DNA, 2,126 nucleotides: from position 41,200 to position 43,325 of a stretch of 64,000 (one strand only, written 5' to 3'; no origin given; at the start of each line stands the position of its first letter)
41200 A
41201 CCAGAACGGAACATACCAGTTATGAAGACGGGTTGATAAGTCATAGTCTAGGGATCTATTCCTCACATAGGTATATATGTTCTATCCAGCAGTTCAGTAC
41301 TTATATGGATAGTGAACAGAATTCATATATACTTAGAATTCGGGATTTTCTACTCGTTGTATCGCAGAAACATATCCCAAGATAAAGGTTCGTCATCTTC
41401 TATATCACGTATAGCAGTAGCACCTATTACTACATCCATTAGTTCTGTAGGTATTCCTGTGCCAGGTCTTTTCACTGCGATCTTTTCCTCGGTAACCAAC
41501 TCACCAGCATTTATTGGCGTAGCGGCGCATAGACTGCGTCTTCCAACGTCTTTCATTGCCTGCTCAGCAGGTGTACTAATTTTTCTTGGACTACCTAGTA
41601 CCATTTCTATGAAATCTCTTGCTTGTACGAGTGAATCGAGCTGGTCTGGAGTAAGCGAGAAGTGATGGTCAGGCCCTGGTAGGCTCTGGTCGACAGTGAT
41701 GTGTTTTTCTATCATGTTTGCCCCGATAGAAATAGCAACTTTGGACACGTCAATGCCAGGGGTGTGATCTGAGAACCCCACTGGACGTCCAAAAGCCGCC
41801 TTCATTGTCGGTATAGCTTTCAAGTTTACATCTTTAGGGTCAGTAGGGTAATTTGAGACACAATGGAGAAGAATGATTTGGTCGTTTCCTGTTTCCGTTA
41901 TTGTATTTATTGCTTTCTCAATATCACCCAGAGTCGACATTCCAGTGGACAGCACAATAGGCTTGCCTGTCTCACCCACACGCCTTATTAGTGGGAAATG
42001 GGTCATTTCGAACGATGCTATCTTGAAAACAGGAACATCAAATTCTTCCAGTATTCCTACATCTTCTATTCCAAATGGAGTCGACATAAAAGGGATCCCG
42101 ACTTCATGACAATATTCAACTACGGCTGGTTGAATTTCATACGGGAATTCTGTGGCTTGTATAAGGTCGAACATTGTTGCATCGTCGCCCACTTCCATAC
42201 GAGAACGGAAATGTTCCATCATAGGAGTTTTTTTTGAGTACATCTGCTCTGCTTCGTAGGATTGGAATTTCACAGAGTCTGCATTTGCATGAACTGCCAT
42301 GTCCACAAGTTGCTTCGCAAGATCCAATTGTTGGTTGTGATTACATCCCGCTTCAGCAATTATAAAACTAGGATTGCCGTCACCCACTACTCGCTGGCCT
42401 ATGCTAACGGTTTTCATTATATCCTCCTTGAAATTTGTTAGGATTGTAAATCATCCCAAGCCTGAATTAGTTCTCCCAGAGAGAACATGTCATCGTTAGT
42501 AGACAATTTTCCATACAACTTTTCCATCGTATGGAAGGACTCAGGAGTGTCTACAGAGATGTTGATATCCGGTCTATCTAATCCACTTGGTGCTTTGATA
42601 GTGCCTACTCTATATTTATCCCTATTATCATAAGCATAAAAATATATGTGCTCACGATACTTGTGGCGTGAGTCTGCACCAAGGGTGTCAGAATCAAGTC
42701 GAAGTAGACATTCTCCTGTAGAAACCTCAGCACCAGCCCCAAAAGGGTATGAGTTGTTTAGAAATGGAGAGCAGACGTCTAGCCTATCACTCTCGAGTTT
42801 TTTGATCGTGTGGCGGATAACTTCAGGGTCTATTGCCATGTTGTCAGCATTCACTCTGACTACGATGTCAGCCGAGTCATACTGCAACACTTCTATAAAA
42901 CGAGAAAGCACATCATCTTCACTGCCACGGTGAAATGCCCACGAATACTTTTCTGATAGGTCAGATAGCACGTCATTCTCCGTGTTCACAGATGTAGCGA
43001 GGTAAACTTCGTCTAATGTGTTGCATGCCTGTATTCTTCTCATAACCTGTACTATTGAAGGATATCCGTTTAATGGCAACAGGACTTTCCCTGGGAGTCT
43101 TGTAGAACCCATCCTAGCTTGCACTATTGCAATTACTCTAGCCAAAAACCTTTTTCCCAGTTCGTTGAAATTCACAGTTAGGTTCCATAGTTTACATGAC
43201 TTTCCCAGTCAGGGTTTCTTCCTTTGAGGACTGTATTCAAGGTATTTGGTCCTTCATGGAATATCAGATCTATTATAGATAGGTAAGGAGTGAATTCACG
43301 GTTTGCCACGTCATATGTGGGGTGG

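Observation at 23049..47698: Three separate nonulosonic-acid (sialic-acid-like) synthesis and activation modules in one operon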

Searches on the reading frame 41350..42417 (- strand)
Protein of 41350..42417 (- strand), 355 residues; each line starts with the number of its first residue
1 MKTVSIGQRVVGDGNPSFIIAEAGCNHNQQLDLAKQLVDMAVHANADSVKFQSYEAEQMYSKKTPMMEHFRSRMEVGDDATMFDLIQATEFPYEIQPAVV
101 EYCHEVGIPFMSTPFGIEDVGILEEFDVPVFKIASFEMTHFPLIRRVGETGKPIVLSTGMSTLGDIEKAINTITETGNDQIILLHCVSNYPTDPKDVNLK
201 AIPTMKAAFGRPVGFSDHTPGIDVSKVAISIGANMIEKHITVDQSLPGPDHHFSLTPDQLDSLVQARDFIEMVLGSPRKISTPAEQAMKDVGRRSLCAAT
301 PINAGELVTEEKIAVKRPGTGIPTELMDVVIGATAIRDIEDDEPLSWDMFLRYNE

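Call 4: search_protein_families(library=pfam, proteins=[window:41350-42417:-])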
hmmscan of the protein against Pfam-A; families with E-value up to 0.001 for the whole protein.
window:41350-42417:- (355 aa): 2 families
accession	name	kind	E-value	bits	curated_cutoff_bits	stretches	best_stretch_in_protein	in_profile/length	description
PF03102.20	NeuB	-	3.7e-85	285.7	22.1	1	37-277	1-239/241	NeuB family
PF08666.17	SAF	-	4.3e-12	46.8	21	1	293-350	1-62/63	SAF domain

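Call 6: search_protein_families(library=ncbifam, proteins=[window:41350-42417:-], max_evalue=0.00001)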
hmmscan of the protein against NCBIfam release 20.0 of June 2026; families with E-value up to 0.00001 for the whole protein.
window:41350-42417:- (355 aa): 6 families
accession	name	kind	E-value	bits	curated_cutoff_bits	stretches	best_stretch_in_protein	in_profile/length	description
TIGR03569.1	NeuB_NnaB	equivalog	6.6e-109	363.9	399.65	1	18-344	2-328/329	N-acetylneuraminate synthase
TIGR03586.1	PseI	equivalog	1.4e-91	307.1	340.25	1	17-345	2-327/327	pseudaminic acid synthase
NF009933.0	PRK13396.1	subfamily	3.7e-09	36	486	1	130-275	187-342/352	3-deoxy-7-phosphoheptulonate synthase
NF006421.0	PRK08673.1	subfamily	5.7e-08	32.4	335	1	104-272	155-331/338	3-deoxy-7-phosphoheptulonate synthase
NF009239.0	PRK12595.1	equivalog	6.2e-08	32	279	1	110-237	185-320/360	bifunctional 3-deoxy-7-phosphoheptulonate synthase/chorismate mutase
TIGR01361.1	DAHP_synth_Bsub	equivalog_domain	1.2e-07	31.4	267.75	1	105-266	87-256/260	3-deoxy-7-phosphoheptulonate synthase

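Call 8: find_encoding_contigs(protein=window:41350-42417:-, flank=10000, max_places=6)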
Protein window:41350-42417:- (355 aa): 14 contigs read that carry it; 5 places shown.
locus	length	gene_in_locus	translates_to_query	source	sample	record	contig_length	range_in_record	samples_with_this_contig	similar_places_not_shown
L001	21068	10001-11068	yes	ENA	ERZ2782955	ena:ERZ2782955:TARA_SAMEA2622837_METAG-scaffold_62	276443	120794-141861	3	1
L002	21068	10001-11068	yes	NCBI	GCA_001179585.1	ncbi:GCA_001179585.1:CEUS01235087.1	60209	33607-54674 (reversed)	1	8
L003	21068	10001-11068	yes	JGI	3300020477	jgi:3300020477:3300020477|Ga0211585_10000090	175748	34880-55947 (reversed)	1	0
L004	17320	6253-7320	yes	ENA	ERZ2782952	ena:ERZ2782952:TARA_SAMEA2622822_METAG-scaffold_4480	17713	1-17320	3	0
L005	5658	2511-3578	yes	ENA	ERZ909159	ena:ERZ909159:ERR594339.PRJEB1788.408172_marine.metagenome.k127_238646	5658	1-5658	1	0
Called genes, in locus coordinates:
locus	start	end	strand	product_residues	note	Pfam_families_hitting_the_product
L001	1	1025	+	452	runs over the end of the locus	PF00005:ABC_tran, PF13304:AAA_21 (faint), PF14524:Wzt_C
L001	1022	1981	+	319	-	PF13489:Methyltransf_23 (weak), PF13649:Methyltransf_25 (weak)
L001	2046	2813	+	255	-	-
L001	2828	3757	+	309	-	-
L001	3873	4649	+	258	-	PF08241:Methyltransf_11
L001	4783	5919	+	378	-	PF01041:DegT_DnrJ_EryC1, PF00155:Aminotran_1_2 (weak), PF01053:Cys_Met_Meta_PP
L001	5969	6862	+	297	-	PF01073:3Beta_HSD, PF01370:Epimerase, PF02719:Polysacc_synt_2, PF04321:RmlD_sub_bind, PF13460:NAD_binding_10, PF16363:GDP_Man_Dehyd, PF07993:NAD_binding_4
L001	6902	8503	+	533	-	PF04055:Radical_SAM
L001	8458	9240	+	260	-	PF08889:WbqC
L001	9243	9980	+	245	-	PF02348:CTP_transf_3, PF12804:NTP_transf_3 (weak)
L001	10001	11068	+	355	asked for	PF03102:NeuB, PF08666:SAF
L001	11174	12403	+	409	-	PF13469:Sulfotransfer_3, PF17784:Sulfotransfer_4 (faint), PF00685:Sulfotransfer_1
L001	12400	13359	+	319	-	PF00551:Formyl_trans_N, PF02911:Formyl_trans_C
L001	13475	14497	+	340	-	PF04101:Glyco_tran_28_C (weak)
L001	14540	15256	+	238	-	PF02585:PIG-L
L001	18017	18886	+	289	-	PF03102:NeuB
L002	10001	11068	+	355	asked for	PF03102:NeuB, PF08666:SAF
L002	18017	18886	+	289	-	PF03102:NeuB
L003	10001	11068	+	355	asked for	PF03102:NeuB, PF08666:SAF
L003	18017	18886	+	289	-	PF03102:NeuB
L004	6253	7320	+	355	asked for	PF03102:NeuB, PF08666:SAF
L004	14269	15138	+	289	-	PF03102:NeuB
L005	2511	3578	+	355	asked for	PF03102:NeuB, PF08666:SAF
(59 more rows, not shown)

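Call 15: search_solved_structures(query=window:41350-42417:-, max_evalue=0.001, show_alignments=2)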
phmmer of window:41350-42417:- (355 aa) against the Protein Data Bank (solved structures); distinct sequences matched with E-value up to 0.001: 11.
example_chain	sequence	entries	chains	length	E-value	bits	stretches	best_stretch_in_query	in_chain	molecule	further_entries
1vli_A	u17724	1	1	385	5.6e-69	236.5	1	4-351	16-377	Spore coat polysaccharide biosynthesis protein spsE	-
8h2c_A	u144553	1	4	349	1.2e-50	176.2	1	16-345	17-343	Pseudaminic acid synthase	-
6ncs_A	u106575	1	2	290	2.2e-49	172.1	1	4-285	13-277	N-acetylneuraminic acid (Sialic acid) synthetase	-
1xuu_A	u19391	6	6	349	1.1e-47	166.5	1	5-322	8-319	polysialic acid capsule biosynthesis protein SiaC | N-acetylneuraminate synthase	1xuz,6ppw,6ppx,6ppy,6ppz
4ipj_A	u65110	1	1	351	2.8e-47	165.1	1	5-322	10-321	Polysialic acid capsule biosynthesis protein SiaC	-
4ipi_A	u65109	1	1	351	7.5e-47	163.8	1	5-322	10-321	Polysialic acid capsule biosynthesis protein SiaC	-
2wqp_A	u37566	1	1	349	2.6e-46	162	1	5-322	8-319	POLYSIALIC ACID CAPSULE BIOSYNTHESIS PROTEIN SIAC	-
3g8r_A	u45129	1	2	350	5.1e-26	95.3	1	76-318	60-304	Probable spore coat polysaccharide biosynthesis protein E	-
5j6f_A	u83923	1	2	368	1.7e-06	31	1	124-274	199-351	3-deoxy-D-arabino-heptulosonate 7-phosphate synthase, chorismate mutase-isozyme 3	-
1vs1_A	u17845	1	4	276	1.3e-05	28.2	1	105-221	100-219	3-deoxy-7-phosphoheptulonate synthase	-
3nvt_A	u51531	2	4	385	0.00043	23.2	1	117-222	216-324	3-deoxy-D-arabino-heptulosonate 7-phosphate synthase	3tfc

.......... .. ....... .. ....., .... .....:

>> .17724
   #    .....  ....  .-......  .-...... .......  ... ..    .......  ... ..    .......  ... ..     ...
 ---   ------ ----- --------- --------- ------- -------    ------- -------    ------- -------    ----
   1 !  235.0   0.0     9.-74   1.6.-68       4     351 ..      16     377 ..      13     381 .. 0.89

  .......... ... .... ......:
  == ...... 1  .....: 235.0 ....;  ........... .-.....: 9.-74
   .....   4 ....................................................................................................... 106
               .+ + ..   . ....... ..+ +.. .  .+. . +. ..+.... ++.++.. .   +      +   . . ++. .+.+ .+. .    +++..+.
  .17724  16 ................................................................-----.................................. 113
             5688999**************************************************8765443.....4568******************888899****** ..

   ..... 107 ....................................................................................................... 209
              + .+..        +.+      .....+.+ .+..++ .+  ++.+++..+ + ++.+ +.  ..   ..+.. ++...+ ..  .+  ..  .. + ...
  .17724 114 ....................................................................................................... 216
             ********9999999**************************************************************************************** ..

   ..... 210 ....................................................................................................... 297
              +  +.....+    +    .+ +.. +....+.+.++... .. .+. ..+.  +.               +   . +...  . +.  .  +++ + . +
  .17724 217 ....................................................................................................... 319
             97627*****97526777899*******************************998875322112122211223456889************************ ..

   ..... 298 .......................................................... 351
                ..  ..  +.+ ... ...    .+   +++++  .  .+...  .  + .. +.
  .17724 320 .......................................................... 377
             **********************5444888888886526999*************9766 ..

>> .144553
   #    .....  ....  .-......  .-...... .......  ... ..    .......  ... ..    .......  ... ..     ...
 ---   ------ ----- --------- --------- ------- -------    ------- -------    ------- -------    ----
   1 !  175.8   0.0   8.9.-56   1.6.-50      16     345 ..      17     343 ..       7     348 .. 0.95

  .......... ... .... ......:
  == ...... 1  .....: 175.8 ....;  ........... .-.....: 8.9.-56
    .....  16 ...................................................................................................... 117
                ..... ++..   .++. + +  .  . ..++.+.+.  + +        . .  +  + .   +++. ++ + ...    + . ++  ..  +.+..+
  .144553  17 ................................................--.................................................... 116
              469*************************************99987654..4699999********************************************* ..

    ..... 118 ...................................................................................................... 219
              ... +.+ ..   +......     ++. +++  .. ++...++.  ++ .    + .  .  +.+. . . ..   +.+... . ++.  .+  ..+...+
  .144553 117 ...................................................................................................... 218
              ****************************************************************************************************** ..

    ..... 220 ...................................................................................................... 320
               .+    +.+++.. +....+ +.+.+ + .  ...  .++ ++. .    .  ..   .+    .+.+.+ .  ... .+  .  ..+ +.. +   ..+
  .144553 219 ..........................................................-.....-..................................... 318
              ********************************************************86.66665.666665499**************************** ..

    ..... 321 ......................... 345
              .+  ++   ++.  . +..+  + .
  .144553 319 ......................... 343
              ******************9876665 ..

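Call 29: find_related_loci(query=A1, collection=genome_contigs, flank=10000)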
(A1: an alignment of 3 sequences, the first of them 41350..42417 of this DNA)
Query A1 (355 aa) in genome_contigs; peptide patterns used: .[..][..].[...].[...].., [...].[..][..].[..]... (x = any residue, [..] = any of these).
599 stretches matched a pattern (row limit reached: there are more); 589 encode a relative of the query (tblastn E <= 1e-3); the best 80 are kept; 80 distinct loci.
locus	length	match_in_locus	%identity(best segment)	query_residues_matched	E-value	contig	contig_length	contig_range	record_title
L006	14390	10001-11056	50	1-351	1e-115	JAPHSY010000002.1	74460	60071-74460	MAG: Magnetovibrio sp. isolate N3S-Bin_6 c_000000302611, whole genome shotgun sequence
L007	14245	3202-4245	47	1-350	7e-97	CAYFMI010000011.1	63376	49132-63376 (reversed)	MAG TPA_asm: uncultured Anaerolineales bacterium isolate ERP019367_co2_135 genome assembly, contig: NODE_469_length_6337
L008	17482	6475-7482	43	2-339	2e-92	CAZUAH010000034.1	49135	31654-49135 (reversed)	MAG TPA_asm: uncultured Pirellulaceae bacterium isolate SRP077602_co5_269 genome assembly, contig: NODE_3385_length_4913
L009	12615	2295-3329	43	4-350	4e-92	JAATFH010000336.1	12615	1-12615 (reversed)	MAG: Acidobacteriales bacterium isolate bin_2 k141_7321137, whole genome shotgun sequence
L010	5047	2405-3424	43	4-345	1e-88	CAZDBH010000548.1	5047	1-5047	MAG TPA_asm: uncultured Bradymonadales bacterium isolate binchicken_co141_594 genome assembly, contig: NODE_55181_length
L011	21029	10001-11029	43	4-348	2e-88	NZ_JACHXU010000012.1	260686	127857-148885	Aporhodopirellula rubra strain CECT 8075 Ga0372409_12, whole genome shotgun sequence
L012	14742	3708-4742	41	4-350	3e-87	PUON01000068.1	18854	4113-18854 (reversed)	MAG: Dehalococcoidia bacterium isolate B1Sed10_135 B1-Sed10-C3069, whole genome shotgun sequence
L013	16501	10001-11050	39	1-351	3e-87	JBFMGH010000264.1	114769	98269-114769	MAG: Cyanobacteriota bacterium isolate MAG292 MAG292_264, whole genome shotgun sequence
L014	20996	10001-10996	44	15-348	5e-86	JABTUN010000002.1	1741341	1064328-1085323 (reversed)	MAG: Verrucomicrobiaceae bacterium isolate H5_VER2 seq002, whole genome shotgun sequence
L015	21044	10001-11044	41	1-350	2e-84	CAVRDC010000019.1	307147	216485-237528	MAG: uncultured Alphaproteobacteria bacterium isolate MFD03399.bin.2.84 genome assembly, contig: contig_28809, whole gen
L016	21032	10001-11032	43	3-349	5e-84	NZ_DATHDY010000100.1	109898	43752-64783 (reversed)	MAG: Baekduia sp. isolate SMAG_U12407 k141_1956808, whole genome shotgun sequence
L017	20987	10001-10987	45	18-347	8e-84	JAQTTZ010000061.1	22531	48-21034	MAG: Bacteriovorax sp. isolate STB_52 NODE_5089_length_22531_cov_3.459605_Sandtown_B, whole genome shotgun sequence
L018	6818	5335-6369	44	6-352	1e-83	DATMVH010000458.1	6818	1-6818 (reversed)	MAG TPA_asm: Solirubrobacteraceae bacterium isolate SMAG_U13063 k141_169941, whole genome shotgun sequence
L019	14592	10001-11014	41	10-347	8e-83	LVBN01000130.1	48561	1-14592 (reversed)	MAG: Spirochaetales bacterium Spiro_12 Spiro_12_contig_8578, whole genome shotgun sequence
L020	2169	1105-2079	42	18-343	5e-86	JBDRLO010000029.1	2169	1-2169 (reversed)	MAG: Candidatus Omnitrophota bacterium isolate MEGAHIT-group-1.781 k141_13494125, whole genome shotgun sequence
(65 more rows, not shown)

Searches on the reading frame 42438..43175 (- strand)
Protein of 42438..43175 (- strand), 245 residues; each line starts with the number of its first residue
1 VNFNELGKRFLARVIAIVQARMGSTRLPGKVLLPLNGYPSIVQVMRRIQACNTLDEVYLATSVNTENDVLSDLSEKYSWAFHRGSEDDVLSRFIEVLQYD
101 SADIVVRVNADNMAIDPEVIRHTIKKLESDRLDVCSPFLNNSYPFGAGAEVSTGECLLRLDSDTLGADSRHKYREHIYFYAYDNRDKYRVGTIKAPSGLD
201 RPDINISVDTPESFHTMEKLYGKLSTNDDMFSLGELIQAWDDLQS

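Call 5: search_protein_families(library=pfam, proteins=[window:42438-43175:-])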
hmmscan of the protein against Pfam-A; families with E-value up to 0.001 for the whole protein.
window:42438-43175:- (245 aa): 2 families
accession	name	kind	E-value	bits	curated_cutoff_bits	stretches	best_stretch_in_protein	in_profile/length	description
PF02348.25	CTP_transf_3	-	5.6e-23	82.3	22.6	1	15-220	1-205/217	Cytidylyltransferase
PF12804.13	NTP_transf_3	-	1.5e-06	28.9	27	1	21-143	11-127/160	MobA-like NTP transferase domain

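Call 6: search_protein_families(library=ncbifam, proteins=[window:42438-43175:-], max_evalue=0.00001)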
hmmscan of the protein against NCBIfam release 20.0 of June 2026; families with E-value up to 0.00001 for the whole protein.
window:42438-43175:- (245 aa): 5 families
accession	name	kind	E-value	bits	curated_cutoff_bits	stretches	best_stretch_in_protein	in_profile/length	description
NF009905.0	PRK13368.1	subfamily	1.9e-17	63.5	255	1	13-131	2-118/243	3-deoxy-manno-octulosonate cytidylyltransferase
NF003952.0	PRK05450.1-5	subfamily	1.1e-16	60.8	193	1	13-133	2-123/250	3-deoxy-manno-octulosonate cytidylyltransferase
NF003948.0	PRK05450.1-1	equivalog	6.3e-15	55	281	1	13-137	5-130/248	3-deoxy-manno-octulosonate cytidylyltransferase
NF003950.0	PRK05450.1-3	subfamily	9.3e-12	44.8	234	1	13-137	2-128/248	3-deoxy-manno-octulosonate cytidylyltransferase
TIGR00466.1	kdsB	equivalog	2.2e-09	37.1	155.2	1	15-129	4-118/241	3-deoxy-manno-octulosonate cytidylyltransferase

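Call 18: search_solved_structures(query=window:42438-43175:-, max_evalue=0.01, show_alignments=0)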
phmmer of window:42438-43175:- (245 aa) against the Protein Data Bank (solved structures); distinct sequences matched with E-value up to 0.01: 15.
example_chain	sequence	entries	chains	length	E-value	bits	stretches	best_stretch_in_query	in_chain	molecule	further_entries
6oew_A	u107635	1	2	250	1.2e-18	71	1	14-223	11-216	Cytidylyltransferase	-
3jtj_A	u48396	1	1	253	1.9e-08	37.6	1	14-135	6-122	3-deoxy-manno-octulosonate cytidylyltransferase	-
1gq9_A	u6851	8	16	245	5.8e-08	36.1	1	13-165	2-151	3-DEOXY-MANNO-OCTULOSONATE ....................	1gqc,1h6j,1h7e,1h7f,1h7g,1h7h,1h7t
8ees_A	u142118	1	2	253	1.6e-07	34.7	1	16-129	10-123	3-deoxy-manno-octulosonate cytidylyltransferase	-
3k8d_A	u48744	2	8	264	1.3e-06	31.6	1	15-130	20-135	3-deoxy-manno-octulosonate cytidylyltransferase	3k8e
1vh1_A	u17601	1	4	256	1.6e-06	31.4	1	15-130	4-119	3-deoxy-manno-octulosonate cytidylyltransferase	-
1vh3_A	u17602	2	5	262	3.5e-06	30.2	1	16-131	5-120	3-deoxy-manno-octulosonate cytidylyltransferase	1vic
3duv_A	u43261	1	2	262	3.5e-06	30.2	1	16-131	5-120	3-deoxy-manno-octulosonate cytidylyltransferase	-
3tqd_A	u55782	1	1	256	8e-06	29.1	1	16-135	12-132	3-deoxy-manno-octulosonate cytidylyltransferase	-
4fcu_A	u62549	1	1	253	1.4e-05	28.2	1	17-130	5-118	3-deoxy-manno-octulosonate cytidylyltransferase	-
3pol_A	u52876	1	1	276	1.4e-05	28.2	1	17-130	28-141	3-deoxy-manno-octulosonate cytidylyltransferase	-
9t4z_A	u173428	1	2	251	0.00011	25.4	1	12-84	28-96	PpNeuA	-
3oam_A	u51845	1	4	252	0.00097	22.3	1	16-127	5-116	3-deoxy-manno-octulosonate cytidylyltransferase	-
2y6p_A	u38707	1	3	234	0.0026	20.9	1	15-130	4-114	3-DEOXY-MANNO-OCTULOSONATE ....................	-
1qwj_A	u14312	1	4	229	0.0069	19.5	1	14-130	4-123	cytidine monophospho-N-acetylneuraminic acid synthetase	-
